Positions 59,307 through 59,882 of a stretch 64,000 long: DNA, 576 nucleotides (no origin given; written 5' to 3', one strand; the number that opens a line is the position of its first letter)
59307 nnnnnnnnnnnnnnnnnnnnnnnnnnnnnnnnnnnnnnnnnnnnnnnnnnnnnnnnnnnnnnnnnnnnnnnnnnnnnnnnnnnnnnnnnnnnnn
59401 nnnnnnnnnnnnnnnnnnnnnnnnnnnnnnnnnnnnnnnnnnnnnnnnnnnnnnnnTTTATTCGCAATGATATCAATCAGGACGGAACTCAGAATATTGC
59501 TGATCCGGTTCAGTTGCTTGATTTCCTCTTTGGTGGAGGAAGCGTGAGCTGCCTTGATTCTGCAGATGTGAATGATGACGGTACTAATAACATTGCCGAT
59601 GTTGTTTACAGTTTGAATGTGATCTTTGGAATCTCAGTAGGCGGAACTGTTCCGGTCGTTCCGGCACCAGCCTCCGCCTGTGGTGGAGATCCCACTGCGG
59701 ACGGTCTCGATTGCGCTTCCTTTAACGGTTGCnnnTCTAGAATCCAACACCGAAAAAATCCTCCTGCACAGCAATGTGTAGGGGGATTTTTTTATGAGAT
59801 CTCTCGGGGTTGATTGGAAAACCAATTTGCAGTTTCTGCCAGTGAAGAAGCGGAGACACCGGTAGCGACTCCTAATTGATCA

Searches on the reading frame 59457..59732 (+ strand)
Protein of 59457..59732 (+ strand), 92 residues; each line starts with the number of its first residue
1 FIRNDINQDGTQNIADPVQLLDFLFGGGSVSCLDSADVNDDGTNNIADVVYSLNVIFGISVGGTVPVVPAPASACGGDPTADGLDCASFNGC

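Call 60: search_protein_families(library=ncbifam, proteins=[window:59457-59732:+], max_evalue=10)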
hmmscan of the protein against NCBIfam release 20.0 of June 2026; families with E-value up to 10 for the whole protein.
window:59457-59732:+ (92 aa): 1 family
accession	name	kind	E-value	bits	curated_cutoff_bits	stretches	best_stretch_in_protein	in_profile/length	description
NF049990.1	CellobisidaseCelK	equivalog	0.0055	14.9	1700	1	2-51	828-877/889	cellulose 1,4-beta-cellobiosidase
